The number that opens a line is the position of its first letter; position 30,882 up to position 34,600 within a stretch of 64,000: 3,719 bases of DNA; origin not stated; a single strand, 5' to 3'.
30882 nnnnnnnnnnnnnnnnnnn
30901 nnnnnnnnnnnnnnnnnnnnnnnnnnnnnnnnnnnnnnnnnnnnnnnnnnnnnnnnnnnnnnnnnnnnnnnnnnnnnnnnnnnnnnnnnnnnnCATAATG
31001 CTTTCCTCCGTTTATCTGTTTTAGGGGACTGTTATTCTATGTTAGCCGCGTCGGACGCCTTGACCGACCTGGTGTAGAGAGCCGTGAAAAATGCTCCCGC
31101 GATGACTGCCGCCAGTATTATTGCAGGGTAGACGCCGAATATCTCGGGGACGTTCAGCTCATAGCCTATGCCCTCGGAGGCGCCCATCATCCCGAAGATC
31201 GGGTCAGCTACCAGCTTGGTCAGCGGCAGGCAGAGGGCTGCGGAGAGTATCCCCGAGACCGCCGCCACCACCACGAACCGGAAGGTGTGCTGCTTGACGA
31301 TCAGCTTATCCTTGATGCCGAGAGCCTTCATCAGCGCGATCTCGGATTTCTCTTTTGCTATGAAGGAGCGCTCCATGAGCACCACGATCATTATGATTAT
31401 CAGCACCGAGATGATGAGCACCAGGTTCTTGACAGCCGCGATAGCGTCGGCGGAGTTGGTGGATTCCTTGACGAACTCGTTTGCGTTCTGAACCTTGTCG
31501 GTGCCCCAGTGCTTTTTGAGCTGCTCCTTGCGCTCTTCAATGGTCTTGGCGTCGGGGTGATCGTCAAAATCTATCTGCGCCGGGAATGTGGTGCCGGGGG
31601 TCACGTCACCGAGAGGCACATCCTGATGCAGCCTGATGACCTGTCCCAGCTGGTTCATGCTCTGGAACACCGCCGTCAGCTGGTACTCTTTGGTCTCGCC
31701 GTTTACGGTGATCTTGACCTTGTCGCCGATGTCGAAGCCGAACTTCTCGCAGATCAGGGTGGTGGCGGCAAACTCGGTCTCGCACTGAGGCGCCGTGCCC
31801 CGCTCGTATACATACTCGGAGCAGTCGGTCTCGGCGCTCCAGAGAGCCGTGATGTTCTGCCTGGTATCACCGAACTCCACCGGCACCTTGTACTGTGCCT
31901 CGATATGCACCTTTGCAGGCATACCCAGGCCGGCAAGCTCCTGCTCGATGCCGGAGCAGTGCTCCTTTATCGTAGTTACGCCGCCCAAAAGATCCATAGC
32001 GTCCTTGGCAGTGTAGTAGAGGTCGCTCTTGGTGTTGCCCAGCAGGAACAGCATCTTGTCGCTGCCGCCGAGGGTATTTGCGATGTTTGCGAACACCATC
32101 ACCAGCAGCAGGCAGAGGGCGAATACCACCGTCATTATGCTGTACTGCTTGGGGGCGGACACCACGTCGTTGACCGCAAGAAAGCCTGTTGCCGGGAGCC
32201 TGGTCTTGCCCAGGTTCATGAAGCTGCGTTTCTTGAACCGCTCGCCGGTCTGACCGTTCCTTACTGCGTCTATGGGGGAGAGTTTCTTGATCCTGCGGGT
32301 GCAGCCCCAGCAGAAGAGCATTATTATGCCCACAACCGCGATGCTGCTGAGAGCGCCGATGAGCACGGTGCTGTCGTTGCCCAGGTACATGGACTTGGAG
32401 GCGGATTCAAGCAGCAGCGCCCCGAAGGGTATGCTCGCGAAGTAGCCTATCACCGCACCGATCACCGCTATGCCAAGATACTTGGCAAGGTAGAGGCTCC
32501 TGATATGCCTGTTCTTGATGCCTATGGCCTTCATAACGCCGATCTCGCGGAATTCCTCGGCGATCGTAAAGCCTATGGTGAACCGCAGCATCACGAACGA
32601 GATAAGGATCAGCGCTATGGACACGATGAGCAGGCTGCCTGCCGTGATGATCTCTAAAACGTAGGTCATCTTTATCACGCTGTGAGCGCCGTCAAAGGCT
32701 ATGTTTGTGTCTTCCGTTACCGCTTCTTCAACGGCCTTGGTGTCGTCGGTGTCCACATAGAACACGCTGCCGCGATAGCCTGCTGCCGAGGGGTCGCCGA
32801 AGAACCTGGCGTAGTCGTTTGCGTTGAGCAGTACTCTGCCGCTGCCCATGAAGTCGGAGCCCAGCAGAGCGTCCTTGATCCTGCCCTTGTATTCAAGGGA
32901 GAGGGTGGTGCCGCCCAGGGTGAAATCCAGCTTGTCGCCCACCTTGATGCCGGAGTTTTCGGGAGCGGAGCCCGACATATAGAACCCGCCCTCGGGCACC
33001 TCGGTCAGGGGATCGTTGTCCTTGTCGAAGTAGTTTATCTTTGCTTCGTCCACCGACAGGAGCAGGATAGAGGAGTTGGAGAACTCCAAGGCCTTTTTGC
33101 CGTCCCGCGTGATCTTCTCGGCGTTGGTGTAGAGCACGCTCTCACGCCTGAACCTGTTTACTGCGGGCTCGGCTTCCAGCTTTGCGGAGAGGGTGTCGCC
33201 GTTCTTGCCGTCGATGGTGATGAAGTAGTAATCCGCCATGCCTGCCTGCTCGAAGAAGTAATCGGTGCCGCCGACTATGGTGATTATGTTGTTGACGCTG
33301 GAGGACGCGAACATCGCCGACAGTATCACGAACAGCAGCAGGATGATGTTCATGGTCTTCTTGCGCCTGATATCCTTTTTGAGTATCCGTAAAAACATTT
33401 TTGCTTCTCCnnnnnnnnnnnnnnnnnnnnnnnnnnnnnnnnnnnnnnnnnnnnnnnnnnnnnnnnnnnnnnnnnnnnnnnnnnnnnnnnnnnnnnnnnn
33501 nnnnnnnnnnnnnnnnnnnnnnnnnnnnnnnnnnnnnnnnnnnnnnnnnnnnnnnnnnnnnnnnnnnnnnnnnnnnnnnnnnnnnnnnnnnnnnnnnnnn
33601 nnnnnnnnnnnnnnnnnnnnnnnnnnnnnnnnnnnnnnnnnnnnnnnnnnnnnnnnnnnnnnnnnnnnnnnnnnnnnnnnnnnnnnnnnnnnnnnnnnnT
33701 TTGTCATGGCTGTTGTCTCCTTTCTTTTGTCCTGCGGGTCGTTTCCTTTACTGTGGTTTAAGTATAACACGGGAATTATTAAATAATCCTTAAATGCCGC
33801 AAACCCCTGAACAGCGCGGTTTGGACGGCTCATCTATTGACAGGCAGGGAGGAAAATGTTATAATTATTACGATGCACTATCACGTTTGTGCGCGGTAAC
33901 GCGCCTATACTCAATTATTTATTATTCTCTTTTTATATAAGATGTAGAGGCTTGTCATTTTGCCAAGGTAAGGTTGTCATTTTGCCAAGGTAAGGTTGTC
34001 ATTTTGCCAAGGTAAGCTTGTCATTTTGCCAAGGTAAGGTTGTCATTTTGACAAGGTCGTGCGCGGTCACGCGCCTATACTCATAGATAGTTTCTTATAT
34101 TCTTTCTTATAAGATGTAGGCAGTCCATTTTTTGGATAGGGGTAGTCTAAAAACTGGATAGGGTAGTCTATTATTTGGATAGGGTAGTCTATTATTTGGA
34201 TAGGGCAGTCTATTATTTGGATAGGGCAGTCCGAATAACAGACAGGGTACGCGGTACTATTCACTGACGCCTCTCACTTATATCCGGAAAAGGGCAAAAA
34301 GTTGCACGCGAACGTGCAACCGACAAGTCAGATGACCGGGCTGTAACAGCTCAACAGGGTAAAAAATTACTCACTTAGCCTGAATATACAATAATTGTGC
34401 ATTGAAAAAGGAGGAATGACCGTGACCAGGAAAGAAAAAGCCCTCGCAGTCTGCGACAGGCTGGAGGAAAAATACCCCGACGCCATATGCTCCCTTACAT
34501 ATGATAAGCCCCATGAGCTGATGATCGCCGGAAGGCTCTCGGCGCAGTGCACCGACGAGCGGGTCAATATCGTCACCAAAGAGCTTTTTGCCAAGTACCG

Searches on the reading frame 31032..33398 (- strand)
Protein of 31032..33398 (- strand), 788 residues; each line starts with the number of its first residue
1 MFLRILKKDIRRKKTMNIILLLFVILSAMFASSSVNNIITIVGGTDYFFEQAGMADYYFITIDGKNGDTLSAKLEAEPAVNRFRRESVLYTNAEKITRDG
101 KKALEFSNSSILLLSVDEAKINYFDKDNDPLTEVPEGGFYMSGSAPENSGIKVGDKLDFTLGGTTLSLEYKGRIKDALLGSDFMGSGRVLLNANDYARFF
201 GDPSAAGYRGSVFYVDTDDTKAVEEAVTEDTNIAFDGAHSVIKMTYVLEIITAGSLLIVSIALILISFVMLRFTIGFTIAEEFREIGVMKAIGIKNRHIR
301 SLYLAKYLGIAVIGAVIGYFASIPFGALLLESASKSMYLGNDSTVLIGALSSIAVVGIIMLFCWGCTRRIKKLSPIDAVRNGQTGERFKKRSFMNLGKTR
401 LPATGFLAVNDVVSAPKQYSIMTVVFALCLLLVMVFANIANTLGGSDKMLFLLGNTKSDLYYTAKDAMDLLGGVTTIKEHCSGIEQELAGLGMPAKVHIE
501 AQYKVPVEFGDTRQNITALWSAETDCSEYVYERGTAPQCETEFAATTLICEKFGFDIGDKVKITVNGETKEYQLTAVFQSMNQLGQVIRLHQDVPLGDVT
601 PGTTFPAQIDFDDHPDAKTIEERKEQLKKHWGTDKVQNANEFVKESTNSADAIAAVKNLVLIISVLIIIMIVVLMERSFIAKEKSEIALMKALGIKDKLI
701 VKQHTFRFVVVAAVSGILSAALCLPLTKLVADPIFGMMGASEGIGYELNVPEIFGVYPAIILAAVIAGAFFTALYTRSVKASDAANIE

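Call 11: search_protein_families(library=pfam, proteins=[window:31032-33398:-])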
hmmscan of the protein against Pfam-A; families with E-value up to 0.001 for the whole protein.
window:31032-33398:- (788 aa): 1 family
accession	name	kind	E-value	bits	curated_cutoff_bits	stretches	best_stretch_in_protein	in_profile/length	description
PF02687.27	FtsX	-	9.4e-22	77.8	25.5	2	258-375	2-120/120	FtsX-like permease C-terminal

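Call 38: find_encoding_contigs(protein=window:31032-33398:-, flank=3500, max_places=10)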
Protein window:31032-33398:- (788 aa): 9 contigs read that carry it; 5 places shown.
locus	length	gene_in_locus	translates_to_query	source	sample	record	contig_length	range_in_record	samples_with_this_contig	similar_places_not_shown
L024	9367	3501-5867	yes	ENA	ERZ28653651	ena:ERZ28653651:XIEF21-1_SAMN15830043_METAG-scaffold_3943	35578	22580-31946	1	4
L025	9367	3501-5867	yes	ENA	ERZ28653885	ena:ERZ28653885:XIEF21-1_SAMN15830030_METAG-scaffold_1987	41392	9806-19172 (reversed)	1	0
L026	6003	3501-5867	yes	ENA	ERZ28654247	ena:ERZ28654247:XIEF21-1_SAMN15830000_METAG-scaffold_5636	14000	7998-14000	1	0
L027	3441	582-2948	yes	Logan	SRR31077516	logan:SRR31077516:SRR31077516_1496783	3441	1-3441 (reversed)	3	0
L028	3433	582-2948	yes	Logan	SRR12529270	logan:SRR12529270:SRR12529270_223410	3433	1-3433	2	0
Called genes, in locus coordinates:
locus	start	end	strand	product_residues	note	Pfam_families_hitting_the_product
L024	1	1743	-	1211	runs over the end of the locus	PF07494:Reg_prop (faint), PF07495:Y_Y_Y (weak), PF08668:HDOD (weak), PF13487:HD_5, PF01966:HD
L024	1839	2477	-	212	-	PF00730:HhH-GPD, PF14520:HHH_5 (faint), PF00633:HHH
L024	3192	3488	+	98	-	-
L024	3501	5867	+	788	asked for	PF02687:FtsX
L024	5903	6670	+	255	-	PF00005:ABC_tran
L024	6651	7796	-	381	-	PF00512:HisKA, PF02518:HATPase_c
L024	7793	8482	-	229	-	PF00072:Response_reg, PF00486:Trans_reg_C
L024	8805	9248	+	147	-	-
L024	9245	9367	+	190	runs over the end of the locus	-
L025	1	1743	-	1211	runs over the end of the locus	PF07494:Reg_prop (faint), PF07495:Y_Y_Y (weak), PF08668:HDOD (weak), PF13487:HD_5, PF01966:HD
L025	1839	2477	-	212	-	PF00730:HhH-GPD, PF14520:HHH_5 (faint), PF00633:HHH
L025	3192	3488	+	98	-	-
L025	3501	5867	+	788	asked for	PF02687:FtsX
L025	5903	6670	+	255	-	PF00005:ABC_tran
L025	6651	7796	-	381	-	PF00512:HisKA, PF02518:HATPase_c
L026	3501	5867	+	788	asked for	PF02687:FtsX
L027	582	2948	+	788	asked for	PF02687:FtsX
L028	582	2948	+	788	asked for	PF02687:FtsX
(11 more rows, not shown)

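Call 84: find_homologous_proteins(query=window:31032-33398:-, max_evalue=1e-80)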
Query window:31032-33398:- (788 aa): 3645 proteins with E <= 1e-80 among 8000 candidates; the best 120 are listed.
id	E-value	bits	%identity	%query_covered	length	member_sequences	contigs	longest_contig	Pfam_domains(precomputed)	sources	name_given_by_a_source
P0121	0.0e+0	1713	99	100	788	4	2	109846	PF02687.28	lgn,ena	-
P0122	0.0e+0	1531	87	100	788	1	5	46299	PF02687.28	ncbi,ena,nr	ncbi:MAG: ABC transporter permease [Ruminococcus sp.]|nr:ABC transporter permease [Ruminococcus sp.]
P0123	0.0e+0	1394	79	100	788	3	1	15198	PF02687.28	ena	-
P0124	0.0e+0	1043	61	100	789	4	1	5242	PF02687.28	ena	-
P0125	0.0e+0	1038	61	100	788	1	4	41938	PF02687.28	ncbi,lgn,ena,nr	ncbi:MAG: ABC transporter permease [Ruminococcus sp.]|nr:ABC transporter permease [Ruminococcus sp.]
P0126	0.0e+0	1032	60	100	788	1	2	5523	PF02687.28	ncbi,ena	-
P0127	0.0e+0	1027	60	100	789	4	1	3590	PF02687.28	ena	-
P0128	0.0e+0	1022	60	100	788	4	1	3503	PF02687.28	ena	-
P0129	0.0e+0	1019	59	100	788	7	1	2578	PF02687.28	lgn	-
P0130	2.3e-298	1010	59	100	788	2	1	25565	PF02687.28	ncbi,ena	-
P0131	1.3e-297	1007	58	100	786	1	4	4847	PF02687.28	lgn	-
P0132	2.6e-295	999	59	100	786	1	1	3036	PF02687.28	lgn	-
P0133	2.3e-294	996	58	100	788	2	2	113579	PF02687.28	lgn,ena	-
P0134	1.5e-290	984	57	100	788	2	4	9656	PF02687.28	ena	-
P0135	1.1e-285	968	57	100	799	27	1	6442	PF02687.28,PF12704.15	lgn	-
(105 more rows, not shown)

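Call 85: find_encoding_contigs(protein=P0122, flank=5000, max_places=3)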
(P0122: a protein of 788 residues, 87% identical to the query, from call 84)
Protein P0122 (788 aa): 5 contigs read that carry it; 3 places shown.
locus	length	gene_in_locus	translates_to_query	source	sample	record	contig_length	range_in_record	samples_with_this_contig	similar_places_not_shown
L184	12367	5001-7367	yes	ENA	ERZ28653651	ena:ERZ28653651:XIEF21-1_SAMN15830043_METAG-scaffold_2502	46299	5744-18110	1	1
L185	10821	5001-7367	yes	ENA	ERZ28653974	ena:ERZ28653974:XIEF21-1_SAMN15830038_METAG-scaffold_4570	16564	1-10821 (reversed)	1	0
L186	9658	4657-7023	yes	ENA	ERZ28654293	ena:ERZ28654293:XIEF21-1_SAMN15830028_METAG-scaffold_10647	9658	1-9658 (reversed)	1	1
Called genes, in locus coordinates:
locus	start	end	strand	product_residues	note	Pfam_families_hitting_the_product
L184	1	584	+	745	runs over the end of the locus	PF00270:DEAD, PF00271:Helicase_C, PF16124:RecQ_Zn_bind, PF09382:RQC, PF00570:HRDC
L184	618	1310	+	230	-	PF04002:RadC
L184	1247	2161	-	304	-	PF02195:ParB_N, PF17762:HTH_ParB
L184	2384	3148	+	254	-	PF00702:Hydrolase (faint)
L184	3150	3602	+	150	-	PF00075:RNase_H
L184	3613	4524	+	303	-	PF00150:Cellulase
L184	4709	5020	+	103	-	-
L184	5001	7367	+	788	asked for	PF02687:FtsX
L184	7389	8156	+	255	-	PF00005:ABC_tran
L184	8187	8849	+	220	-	PF00072:Response_reg, PF00486:Trans_reg_C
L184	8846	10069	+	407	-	PF14501:HATPase_c_5 (faint), PF00512:HisKA, PF02518:HATPase_c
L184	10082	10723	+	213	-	PF00730:HhH-GPD, PF14520:HHH_5 (faint), PF00633:HHH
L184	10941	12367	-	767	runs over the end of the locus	PF00404:Dockerin_1 (weak)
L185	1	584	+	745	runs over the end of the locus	PF00270:DEAD, PF00271:Helicase_C, PF16124:RecQ_Zn_bind, PF09382:RQC, PF00570:HRDC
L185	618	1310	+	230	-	PF04002:RadC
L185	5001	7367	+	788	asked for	PF02687:FtsX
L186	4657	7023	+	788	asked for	PF02687:FtsX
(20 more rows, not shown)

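Call 86: find_encoding_contigs(protein=P0123, flank=5000, max_places=3)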
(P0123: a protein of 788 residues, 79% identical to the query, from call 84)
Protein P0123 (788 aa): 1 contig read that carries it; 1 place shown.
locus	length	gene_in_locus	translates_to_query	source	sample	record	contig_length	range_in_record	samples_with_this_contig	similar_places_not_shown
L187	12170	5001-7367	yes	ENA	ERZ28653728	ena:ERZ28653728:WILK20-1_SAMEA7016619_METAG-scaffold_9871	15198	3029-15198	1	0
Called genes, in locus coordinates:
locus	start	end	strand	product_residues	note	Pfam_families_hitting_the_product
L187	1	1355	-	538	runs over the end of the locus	PF00005:ABC_tran, PF02463:SMC_N (faint), PF13304:AAA_21 (faint), PF12848:ABC_tran_Xtn, PF00005:ABC_tran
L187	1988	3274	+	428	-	PF00275:EPSP_synthase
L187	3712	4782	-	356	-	PF13240:Zn_Ribbon_1 (weak)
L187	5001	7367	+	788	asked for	PF02687:FtsX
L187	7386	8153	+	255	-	PF00005:ABC_tran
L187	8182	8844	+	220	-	PF00072:Response_reg, PF00486:Trans_reg_C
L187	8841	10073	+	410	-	PF00512:HisKA, PF02518:HATPase_c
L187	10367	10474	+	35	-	-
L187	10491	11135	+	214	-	-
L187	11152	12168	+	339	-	?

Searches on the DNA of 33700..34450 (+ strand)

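Call 45: search_rna_families(source=window, start=33700, end=34450, threshold=evalue, max_evalue=5)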
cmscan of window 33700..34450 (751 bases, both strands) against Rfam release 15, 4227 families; matches with E-value up to 5: 1.
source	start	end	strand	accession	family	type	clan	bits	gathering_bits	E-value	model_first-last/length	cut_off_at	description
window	34317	34413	-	RF01210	snoU13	Gene; snRNA; snoRNA; CD-box;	CL00081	13.1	46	5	1-104/104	no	Small nucleolar RNA U13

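Call 68: search_dna_similar(query=window:33880-34365:+, collection=phages, mode=distant, max_evalue=0.01, max_rows=15)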
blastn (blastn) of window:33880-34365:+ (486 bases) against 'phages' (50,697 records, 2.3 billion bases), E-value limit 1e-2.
No match.

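Call 70: search_dna_similar(query=window:33880-34365:+, collection=plasmids, mode=distant, max_evalue=0.01, max_rows=15)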
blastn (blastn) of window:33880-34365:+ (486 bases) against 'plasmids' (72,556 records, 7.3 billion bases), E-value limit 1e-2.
No match.
